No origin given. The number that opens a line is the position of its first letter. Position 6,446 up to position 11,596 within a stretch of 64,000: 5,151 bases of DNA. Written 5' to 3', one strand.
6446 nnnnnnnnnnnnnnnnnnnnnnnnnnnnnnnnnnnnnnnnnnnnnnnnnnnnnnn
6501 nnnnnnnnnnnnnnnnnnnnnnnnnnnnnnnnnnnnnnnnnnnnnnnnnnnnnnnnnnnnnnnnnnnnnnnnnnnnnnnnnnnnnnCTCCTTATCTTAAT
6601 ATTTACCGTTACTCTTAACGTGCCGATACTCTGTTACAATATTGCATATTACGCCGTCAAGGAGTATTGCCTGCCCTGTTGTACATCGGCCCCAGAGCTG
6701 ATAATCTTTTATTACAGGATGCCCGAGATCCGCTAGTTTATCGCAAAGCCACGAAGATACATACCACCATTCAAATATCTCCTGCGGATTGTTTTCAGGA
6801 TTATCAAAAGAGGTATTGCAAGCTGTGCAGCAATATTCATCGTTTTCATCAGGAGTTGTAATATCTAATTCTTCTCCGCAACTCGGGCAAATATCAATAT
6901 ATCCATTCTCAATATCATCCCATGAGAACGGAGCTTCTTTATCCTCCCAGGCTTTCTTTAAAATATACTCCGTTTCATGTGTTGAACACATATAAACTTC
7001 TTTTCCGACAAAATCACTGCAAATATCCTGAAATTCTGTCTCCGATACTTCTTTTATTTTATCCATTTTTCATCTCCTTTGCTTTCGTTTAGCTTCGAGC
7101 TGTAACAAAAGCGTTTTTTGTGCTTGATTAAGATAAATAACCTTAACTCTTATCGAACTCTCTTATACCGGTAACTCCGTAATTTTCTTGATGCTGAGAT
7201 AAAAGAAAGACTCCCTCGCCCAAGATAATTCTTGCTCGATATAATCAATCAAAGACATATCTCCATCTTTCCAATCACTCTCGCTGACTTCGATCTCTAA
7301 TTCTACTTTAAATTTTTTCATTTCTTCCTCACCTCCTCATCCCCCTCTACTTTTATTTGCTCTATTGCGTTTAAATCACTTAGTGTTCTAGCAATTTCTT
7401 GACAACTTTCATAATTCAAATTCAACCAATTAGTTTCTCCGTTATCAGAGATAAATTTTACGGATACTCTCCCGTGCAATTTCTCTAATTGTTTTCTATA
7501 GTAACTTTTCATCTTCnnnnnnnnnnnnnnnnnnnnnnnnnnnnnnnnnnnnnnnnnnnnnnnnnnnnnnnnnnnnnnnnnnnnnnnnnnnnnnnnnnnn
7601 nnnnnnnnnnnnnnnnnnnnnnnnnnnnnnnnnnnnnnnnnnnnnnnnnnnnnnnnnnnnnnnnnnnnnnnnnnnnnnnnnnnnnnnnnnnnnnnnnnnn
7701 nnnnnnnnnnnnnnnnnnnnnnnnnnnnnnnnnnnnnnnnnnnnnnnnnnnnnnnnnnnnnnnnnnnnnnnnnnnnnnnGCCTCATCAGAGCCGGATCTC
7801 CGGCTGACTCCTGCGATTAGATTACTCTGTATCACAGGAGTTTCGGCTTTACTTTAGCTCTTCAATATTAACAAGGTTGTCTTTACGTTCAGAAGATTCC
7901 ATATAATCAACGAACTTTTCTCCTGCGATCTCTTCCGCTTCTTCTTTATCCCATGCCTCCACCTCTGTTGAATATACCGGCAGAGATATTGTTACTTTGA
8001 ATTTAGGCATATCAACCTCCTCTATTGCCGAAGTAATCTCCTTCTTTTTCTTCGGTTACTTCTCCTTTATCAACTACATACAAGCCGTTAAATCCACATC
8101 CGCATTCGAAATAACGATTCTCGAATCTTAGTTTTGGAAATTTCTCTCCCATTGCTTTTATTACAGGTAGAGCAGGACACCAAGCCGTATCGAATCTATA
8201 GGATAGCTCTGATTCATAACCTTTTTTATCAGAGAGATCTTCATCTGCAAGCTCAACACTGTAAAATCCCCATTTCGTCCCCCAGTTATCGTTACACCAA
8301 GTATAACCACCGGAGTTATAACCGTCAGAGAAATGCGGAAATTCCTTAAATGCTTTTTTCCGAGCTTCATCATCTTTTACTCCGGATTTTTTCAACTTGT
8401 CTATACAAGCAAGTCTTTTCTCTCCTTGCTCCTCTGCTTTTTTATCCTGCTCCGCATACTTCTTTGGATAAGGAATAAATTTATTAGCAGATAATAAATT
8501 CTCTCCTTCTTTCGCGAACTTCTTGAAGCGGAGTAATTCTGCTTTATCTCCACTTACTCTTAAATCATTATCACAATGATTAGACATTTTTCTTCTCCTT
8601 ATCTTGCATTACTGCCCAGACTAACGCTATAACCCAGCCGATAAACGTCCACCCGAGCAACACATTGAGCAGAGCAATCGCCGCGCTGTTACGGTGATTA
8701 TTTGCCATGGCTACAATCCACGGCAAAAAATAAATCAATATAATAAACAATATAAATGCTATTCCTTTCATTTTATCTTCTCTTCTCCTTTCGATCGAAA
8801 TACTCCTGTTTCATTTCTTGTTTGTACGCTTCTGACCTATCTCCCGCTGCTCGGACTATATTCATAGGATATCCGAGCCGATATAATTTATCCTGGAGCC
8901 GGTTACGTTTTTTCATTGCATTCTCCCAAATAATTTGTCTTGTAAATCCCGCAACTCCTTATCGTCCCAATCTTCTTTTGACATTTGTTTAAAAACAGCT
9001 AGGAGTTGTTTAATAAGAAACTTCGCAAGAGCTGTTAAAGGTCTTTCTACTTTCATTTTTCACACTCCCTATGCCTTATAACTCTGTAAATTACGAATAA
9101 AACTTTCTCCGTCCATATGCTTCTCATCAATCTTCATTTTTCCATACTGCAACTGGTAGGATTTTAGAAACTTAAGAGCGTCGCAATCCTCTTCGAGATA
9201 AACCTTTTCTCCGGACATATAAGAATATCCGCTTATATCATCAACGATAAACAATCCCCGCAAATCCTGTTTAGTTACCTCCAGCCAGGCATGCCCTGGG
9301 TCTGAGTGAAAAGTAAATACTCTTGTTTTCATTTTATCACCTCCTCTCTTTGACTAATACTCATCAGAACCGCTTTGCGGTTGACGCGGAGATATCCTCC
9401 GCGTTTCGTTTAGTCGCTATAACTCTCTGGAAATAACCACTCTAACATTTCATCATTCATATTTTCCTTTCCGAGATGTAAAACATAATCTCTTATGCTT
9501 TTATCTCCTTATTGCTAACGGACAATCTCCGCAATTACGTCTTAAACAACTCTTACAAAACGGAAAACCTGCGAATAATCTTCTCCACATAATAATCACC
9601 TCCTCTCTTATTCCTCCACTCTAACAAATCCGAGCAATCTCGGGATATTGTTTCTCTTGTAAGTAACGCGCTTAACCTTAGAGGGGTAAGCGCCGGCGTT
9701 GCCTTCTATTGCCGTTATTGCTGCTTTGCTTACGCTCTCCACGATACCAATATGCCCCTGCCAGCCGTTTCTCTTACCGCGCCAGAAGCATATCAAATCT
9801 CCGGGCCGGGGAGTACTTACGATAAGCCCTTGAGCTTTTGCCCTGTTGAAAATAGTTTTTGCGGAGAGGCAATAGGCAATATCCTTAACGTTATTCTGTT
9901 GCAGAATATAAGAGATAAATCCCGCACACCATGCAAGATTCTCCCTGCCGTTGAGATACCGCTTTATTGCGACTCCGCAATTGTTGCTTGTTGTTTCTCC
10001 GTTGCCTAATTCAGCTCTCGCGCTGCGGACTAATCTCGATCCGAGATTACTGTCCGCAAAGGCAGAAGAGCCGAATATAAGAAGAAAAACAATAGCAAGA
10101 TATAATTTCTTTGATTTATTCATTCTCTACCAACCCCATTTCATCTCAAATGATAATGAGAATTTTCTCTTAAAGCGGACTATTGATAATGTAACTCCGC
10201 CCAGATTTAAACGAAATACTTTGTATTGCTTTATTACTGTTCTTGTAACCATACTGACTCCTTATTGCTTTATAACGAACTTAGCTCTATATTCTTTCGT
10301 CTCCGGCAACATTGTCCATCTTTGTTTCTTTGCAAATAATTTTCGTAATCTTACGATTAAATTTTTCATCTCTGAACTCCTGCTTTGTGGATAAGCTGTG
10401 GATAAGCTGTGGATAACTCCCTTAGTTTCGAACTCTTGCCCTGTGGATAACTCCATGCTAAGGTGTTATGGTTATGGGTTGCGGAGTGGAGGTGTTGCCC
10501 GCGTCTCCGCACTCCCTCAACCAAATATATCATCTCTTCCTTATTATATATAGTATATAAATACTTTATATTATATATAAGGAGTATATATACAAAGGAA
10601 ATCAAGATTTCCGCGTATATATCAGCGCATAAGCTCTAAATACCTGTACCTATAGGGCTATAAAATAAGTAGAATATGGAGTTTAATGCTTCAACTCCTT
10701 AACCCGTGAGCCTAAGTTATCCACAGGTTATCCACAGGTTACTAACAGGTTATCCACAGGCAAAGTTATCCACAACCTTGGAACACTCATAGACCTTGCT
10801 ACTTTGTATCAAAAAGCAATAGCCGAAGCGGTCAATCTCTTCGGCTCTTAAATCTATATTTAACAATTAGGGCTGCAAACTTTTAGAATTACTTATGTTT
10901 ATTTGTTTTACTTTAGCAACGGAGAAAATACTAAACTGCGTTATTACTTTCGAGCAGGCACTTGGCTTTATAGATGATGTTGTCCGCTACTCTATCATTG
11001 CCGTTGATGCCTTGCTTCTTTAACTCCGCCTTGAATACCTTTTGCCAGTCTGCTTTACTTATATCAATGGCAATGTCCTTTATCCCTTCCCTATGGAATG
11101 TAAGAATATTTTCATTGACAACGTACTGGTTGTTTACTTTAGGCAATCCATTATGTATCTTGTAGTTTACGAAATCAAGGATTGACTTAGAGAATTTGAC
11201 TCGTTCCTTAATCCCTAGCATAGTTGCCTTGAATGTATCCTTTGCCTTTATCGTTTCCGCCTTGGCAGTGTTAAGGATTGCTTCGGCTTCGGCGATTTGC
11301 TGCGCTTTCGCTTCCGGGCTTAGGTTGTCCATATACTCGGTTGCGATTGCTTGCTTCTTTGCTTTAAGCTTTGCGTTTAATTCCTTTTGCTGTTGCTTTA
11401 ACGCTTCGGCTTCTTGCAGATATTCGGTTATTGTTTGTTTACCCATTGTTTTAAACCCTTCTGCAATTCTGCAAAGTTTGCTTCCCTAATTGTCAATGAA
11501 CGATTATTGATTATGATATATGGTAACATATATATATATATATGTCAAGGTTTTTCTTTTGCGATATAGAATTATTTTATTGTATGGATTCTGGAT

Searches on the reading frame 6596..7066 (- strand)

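Call 14: search_protein_families(library=pfam, proteins=[window:6596-7066:-])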
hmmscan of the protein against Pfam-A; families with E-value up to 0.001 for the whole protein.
window:6596-7066:- (156 aa): 0 families

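Call 15: search_protein_families(library=phrogs, proteins=[window:6596-7066:-])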
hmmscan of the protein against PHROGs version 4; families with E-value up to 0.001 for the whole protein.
window:6596-7066:- (156 aa): 1 family
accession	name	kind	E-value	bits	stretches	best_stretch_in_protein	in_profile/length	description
phrog_26364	-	unknown function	8.6e-11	43.2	1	74-147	117-185/196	-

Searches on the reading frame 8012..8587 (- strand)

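Call 14: search_protein_families(library=pfam, proteins=[window:8012-8587:-])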
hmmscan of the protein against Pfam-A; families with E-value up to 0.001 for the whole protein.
window:8012-8587:- (191 aa): 1 family
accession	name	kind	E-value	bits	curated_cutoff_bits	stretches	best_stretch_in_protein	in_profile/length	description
PF18406.6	DUF1281_C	-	2.7e-11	43.7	22.8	1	120-184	6-70/88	Ferredoxin-like domain in Api92-like protein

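Call 15: search_protein_families(library=phrogs, proteins=[window:8012-8587:-])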
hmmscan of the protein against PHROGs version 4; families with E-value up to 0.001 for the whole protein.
window:8012-8587:- (191 aa): 3 families
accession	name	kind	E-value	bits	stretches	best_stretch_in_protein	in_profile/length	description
phrog_12644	-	unknown function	1.9e-21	77.9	1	73-178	95-191/236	-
phrog_20518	-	unknown function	8e-12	46.4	1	86-166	99-173/177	-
phrog_37043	-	unknown function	0.00068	19.9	0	94-179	194-273/308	-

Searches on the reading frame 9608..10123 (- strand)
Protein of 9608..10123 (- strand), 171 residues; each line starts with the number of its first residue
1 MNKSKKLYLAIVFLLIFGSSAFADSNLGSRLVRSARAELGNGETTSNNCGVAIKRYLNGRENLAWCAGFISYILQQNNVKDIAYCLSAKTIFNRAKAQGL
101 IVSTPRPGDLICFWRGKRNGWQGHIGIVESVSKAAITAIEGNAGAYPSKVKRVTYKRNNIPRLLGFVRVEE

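Call 10: search_protein_families(library=pfam, proteins=[window:9608-10123:-])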
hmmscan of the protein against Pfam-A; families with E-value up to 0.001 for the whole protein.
window:9608-10123:- (171 aa): 2 families
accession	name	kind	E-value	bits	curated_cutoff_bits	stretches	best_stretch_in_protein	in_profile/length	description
PF05257.22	CHAP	-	6.7e-11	43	26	1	62-142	5-81/81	CHAP domain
PF10030.15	DUF2272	-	1.9e-05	25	27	1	40-119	27-115/191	Uncharacterized protein conserved in bacteria (DUF2272)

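Call 23: find_related_loci(query=window:9608-10123:-, collection=viral_contigs, flank=3500)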
Query window:9608-10123:- (171 aa) in viral_contigs; peptide patterns used: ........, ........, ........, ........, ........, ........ (x = any residue, [..] = any of these).
3 stretches matched a pattern, but none encodes a relative of the query by tblastn (E <= 1e-3).

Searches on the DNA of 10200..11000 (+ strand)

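Call 8: search_dna_similar(query=window:10200-11000:+, collection=phages, mode=distant)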
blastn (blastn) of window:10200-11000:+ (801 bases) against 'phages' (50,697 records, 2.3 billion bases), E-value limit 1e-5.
Records with a match: 1; places in all: 2; records where one place covers at least 80% of the query: 0.
Best place of each record, by identity: 80-90% 1.
By first word of the organism name: bajarodmic 1.
By host as written in the record: Peromyscus fraterculus 1.
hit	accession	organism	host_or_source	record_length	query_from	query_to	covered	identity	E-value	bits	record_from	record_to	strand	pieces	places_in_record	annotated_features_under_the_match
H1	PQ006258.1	bajarodmic virus 162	Peromyscus fraterculus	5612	516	576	8%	83.9%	3e-7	64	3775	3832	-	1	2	none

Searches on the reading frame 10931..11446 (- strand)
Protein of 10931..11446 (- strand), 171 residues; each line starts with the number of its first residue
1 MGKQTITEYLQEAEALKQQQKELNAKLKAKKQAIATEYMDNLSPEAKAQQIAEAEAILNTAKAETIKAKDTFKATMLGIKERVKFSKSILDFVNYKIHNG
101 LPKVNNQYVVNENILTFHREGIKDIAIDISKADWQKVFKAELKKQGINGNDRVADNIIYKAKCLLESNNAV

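Call 10: search_protein_families(library=pfam, proteins=[window:10931-11446:-])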
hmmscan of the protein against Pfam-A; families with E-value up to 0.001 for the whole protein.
window:10931-11446:- (171 aa): 0 families

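Call 15: search_protein_families(library=phrogs, proteins=[window:10931-11446:-])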
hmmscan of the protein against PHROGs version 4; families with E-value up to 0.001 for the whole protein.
window:10931-11446:- (171 aa): 0 families

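Call 45: find_related_loci(query=window:10931-11446:-, collection=viral_contigs, flank=4000)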
Query window:10931-11446:- (171 aa) in viral_contigs; peptide patterns used: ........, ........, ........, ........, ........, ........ (x = any residue, [..] = any of these).
12 stretches matched a pattern, but none encodes a relative of the query by tblastn (E <= 1e-3).

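Call 66: find_homologous_proteins(query=window:10931-11446:-, max_evalue=0.00001)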
Query window:10931-11446:- (171 aa): 45 proteins with E <= 0.00001 among 132 candidates.
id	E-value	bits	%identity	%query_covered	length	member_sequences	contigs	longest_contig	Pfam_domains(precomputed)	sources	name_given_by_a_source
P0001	1.2e-101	355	100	100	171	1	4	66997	-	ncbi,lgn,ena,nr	ncbi:MAG TPA: hypothetical protein ENH41_03465 [Candidatus Omnitrophica bacterium]|nr:hypothetical p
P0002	5.5e-58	213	67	98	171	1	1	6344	-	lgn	-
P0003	2.9e-57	211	64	98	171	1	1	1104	-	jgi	jgi:hypothetical protein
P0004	1.6e-56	209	63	98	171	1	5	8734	-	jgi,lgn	jgi:hypothetical protein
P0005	4.9e-56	207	63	98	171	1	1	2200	-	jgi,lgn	jgi:hypothetical protein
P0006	6.0e-56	207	63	99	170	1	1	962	-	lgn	-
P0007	2.0e-54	202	61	99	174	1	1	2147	-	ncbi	-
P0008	8.4e-54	200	62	98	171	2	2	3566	-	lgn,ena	-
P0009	9.7e-53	196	58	99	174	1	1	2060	-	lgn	-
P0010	1.0e-52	196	62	98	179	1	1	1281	-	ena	-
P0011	2.0e-52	195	63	98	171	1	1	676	-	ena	-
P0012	2.4e-52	195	60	98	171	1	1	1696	-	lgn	-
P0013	7.1e-52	193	58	100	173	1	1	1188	-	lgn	-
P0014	9.3e-52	193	59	99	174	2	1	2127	-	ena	-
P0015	1.0e-51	193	62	99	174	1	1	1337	-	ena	-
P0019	5.8e-51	191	59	99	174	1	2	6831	-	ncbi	-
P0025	1.6e-49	186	60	98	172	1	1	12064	-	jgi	jgi:hypothetical protein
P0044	1.2e-40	157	52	98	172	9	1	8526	-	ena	-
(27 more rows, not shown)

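Call 67: find_encoding_contigs(protein=P0001, flank=2500, max_places=4)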
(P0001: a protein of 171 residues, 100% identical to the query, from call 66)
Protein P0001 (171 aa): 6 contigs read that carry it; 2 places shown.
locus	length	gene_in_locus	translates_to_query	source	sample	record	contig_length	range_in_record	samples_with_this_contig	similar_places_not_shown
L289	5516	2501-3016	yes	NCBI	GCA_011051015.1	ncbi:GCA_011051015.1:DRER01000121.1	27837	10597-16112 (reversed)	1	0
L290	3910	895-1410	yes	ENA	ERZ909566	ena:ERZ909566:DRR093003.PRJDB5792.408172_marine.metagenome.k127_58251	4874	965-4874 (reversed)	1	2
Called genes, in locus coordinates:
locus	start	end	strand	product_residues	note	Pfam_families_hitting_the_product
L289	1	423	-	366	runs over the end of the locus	PF01041:DegT_DnrJ_EryC1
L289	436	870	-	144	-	-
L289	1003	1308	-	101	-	PF00166:Cpn10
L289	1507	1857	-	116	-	PF00226:DnaJ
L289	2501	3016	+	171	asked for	-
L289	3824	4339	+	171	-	PF10030:DUF2272 (faint), PF05257:CHAP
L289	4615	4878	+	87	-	-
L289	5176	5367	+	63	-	PF14373:Imm_superinfect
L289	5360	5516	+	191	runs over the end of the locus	PF18406:DUF1281_C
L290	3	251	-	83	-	?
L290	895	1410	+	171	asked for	-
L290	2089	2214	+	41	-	-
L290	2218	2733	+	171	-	PF10030:DUF2272 (faint), PF05257:CHAP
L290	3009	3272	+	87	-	-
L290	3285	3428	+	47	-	-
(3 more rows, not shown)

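Call 68: find_encoding_contigs(protein=P0025, flank=6000, max_places=3)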
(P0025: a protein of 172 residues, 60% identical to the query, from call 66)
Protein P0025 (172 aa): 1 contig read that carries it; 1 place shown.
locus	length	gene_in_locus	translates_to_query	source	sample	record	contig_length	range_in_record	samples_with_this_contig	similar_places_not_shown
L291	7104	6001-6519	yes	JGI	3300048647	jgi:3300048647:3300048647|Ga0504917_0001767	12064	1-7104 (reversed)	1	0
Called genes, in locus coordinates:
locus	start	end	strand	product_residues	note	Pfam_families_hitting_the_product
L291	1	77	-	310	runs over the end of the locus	-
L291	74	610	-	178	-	PF13578:Methyltransf_24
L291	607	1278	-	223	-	PF13578:Methyltransf_24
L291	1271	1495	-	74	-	-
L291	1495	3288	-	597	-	PF13578:Methyltransf_24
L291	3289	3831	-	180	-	PF13489:Methyltransf_23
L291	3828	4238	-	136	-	-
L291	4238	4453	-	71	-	-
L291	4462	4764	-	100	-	PF00166:Cpn10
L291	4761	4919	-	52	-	-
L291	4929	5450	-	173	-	-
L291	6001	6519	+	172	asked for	-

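Call 69: find_encoding_contigs(protein=P0002, flank=3000, max_places=3)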
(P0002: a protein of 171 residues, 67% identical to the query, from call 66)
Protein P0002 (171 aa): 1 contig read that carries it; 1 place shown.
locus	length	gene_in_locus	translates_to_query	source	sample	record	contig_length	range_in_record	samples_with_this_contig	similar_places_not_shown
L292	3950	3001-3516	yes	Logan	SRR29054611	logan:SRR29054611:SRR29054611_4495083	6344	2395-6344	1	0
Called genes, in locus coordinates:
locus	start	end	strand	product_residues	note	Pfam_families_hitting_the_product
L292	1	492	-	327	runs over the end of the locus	PF01073:3Beta_HSD, PF01370:Epimerase, PF02719:Polysacc_synt_2, PF04321:RmlD_sub_bind, PF07993:NAD_binding_4, PF16363:GDP_Man_Dehyd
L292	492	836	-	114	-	-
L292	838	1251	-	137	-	-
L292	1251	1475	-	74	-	-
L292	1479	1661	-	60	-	-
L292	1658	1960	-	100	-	PF00166:Cpn10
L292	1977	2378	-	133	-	-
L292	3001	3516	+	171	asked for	-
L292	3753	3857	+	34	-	-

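Call 70: find_encoding_contigs(protein=P0004, flank=3000, max_places=3)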
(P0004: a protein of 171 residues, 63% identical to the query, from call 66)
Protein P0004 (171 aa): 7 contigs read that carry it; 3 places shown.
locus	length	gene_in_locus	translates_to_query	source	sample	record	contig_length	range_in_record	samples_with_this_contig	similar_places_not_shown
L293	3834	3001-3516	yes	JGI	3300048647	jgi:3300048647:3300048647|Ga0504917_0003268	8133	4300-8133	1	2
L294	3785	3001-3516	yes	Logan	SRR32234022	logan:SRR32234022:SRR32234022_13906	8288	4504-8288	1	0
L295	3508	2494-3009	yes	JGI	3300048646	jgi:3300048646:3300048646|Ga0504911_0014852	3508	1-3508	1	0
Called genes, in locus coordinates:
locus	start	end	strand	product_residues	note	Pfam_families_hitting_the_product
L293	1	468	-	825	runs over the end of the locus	PF13489:Methyltransf_23, PF08241:Methyltransf_11, PF08242:Methyltransf_12, PF13649:Methyltransf_25, PF13847:Methyltransf_31, PF01075:Glyco_transf_9, PF13578:Methyltransf_24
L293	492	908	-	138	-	-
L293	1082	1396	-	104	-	PF00166:Cpn10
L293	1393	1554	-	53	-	-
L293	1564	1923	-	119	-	-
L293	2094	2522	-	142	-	-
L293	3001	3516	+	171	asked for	-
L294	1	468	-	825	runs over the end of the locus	PF13489:Methyltransf_23, PF08241:Methyltransf_11, PF08242:Methyltransf_12, PF13649:Methyltransf_25, PF13847:Methyltransf_31, PF01075:Glyco_transf_9, PF13578:Methyltransf_24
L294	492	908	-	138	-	-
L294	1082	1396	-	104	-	PF00166:Cpn10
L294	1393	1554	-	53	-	-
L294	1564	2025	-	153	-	-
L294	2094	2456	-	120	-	-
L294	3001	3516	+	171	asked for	-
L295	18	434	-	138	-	-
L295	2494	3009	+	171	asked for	-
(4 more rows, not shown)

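Call 71: find_encoding_contigs(protein=P0019, flank=3000, max_places=3)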
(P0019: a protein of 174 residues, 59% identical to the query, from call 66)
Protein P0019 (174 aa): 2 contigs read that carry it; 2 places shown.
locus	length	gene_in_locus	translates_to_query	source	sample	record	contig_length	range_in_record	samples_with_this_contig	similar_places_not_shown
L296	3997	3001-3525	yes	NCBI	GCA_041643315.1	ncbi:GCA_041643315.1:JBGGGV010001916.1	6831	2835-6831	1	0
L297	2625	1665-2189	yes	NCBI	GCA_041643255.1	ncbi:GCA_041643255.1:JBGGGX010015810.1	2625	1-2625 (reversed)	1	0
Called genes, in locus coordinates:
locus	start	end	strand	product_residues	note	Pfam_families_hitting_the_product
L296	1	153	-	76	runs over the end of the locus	-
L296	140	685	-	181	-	PF13489:Methyltransf_23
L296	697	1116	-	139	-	-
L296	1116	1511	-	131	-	-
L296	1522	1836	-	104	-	PF00166:Cpn10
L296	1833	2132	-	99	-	-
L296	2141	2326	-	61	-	-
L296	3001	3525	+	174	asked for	-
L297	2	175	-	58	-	?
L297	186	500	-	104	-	PF00166:Cpn10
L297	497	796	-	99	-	-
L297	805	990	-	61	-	-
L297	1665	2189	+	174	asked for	-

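Call 72: find_encoding_contigs(protein=P0044, flank=3000, max_places=3)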
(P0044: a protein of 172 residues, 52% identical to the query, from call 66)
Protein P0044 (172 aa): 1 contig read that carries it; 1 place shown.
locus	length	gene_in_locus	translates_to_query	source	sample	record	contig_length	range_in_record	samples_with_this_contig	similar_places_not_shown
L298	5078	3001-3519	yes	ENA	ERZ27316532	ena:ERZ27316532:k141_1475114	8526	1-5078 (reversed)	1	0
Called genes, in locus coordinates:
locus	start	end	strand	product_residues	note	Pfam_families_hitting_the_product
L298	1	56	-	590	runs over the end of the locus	PF01596:Methyltransf_3 (weak), PF13578:Methyltransf_24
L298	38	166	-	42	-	-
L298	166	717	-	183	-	PF13489:Methyltransf_23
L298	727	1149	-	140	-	-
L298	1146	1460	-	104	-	PF00166:Cpn10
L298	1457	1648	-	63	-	-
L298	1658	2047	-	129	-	-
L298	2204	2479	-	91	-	-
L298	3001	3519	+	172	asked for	-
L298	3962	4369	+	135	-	-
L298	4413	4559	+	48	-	-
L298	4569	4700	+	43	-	-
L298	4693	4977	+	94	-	-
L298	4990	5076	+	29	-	?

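Call 85: find_related_loci(query=A4, collection=metagenome_contigs, flank=1500)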
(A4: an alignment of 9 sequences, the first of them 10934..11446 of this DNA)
Query A4 (171 aa) in metagenome_contigs; peptide patterns used: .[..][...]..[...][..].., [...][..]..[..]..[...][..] (x = any residue, [..] = any of these).
413 stretches matched a pattern; 19 encode a relative of the query (tblastn E <= 1e-3); 19 distinct loci.
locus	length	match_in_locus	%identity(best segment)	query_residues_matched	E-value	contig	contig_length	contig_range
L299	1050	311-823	56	1-171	2e-64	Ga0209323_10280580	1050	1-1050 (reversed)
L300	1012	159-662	58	1-168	9e-65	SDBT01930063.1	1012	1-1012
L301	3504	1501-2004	58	1-168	4e-60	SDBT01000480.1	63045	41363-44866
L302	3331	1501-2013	57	1-171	2e-59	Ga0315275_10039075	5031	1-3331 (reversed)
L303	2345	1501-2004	59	1-168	2e-59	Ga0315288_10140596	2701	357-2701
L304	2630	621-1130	55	1-170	6e-58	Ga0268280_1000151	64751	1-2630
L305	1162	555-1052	56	5-170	1e-60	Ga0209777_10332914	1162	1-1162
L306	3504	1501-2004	57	1-168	4e-57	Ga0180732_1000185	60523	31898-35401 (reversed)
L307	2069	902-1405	59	1-168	2e-57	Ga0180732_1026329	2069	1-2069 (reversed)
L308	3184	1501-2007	56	1-169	2e-56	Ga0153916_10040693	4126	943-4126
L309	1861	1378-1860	60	1-161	6e-57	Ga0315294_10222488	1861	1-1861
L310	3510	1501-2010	55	1-170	4e-55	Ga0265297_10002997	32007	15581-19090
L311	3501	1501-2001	53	3-169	3e-53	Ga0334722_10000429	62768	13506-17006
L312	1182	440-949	53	2-171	2e-53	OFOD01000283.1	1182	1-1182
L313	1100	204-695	51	6-170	3e-51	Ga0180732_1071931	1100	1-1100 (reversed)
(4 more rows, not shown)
